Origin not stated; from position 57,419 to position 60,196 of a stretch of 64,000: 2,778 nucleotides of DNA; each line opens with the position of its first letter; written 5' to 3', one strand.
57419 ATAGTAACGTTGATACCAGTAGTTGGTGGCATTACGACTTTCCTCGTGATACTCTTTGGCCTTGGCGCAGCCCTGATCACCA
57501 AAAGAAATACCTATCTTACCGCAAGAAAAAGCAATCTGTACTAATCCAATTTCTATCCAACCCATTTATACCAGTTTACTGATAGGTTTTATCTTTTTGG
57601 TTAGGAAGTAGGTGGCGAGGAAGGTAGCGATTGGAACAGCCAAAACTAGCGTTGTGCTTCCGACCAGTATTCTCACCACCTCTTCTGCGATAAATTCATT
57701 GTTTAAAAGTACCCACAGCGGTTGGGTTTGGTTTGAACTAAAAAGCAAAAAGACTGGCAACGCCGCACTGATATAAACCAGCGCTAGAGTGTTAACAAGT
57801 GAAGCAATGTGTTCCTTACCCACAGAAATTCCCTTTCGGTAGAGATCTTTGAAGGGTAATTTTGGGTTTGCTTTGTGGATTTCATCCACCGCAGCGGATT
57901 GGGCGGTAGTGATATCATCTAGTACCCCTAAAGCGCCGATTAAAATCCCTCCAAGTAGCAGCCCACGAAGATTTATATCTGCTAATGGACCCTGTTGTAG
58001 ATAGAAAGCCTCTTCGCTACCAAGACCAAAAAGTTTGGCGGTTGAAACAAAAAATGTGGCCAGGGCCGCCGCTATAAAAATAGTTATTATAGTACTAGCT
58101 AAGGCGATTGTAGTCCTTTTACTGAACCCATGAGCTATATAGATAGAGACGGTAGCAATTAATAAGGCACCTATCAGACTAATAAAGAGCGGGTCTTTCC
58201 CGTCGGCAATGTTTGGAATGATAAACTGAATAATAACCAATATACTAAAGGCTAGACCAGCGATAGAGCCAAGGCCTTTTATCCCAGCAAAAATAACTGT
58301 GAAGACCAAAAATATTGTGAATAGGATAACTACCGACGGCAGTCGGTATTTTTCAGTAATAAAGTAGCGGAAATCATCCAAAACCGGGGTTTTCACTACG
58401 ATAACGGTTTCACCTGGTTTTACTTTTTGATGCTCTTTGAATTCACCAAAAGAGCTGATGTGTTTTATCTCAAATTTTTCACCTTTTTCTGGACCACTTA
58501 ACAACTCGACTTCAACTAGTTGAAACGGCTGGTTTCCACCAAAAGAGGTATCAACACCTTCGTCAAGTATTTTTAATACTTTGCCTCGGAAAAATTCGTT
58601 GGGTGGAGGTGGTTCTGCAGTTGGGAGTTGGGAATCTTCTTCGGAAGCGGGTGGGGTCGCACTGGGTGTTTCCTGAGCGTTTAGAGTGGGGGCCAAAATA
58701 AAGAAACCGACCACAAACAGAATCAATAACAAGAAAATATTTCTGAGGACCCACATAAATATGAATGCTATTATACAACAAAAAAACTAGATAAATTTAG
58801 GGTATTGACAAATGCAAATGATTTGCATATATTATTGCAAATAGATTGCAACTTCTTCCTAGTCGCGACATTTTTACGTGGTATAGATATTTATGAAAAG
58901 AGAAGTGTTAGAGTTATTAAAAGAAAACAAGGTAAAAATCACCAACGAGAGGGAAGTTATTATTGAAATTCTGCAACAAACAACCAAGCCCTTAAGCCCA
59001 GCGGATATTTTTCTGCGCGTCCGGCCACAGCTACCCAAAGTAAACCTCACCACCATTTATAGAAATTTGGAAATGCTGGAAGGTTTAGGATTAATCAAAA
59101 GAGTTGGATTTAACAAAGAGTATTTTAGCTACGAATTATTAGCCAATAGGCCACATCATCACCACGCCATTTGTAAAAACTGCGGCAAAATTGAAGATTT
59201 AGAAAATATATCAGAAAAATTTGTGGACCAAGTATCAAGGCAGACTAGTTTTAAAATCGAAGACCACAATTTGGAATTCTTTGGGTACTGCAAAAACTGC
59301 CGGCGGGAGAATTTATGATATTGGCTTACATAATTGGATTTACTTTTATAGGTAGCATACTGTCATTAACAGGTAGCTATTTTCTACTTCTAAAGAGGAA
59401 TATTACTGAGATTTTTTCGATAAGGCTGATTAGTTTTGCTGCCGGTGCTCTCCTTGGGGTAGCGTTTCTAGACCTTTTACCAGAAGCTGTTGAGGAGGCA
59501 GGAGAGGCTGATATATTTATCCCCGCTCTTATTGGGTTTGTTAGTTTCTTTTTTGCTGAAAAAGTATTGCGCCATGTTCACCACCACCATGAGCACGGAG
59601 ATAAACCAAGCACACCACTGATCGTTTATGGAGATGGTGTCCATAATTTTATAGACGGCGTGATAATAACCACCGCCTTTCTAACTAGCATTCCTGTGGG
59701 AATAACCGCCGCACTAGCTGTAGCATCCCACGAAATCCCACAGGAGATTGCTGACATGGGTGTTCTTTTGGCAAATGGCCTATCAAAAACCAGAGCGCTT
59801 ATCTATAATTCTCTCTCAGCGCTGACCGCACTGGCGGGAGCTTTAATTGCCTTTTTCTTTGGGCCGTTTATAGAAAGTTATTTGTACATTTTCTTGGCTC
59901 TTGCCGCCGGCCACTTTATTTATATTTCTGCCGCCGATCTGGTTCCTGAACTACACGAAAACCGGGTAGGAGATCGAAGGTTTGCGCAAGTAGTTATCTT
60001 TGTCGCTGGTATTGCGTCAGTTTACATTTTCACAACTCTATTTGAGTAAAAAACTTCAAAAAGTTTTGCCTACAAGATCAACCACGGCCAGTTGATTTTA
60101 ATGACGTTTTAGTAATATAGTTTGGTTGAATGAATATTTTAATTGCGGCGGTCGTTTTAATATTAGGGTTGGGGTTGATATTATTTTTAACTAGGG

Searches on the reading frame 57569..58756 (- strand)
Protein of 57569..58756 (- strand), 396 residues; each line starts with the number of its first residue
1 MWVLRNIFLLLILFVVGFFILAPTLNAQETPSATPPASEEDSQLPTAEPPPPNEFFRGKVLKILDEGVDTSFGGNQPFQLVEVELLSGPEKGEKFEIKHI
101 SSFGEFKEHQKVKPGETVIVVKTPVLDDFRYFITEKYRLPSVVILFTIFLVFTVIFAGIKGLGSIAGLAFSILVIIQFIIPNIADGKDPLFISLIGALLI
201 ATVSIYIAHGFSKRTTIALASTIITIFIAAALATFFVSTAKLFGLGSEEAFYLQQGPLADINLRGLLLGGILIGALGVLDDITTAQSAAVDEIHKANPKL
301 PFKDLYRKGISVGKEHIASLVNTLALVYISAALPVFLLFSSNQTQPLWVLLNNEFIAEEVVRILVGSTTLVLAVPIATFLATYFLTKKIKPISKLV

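Call 39: search_protein_families(library=pfam, proteins=[window:57569-58756:-], max_evalue=0.0001)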
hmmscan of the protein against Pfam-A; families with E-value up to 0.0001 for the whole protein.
window:57569-58756:- (396 aa): 1 family
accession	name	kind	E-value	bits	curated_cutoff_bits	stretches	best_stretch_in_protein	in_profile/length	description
PF07907.16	YibE_F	-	7e-68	229.2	27.2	1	143-382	2-240/241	YibE/F-like protein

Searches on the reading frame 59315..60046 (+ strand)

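Call 39: search_protein_families(library=pfam, proteins=[window:59315-60046:+], max_evalue=0.0001)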
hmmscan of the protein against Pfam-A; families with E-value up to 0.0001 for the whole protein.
window:59315-60046:+ (244 aa): 1 family
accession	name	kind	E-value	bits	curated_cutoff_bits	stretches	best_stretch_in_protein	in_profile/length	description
PF02535.28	Zip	-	8.1e-37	127.6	35.1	2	102-238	180-321/323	ZIP Zinc transporter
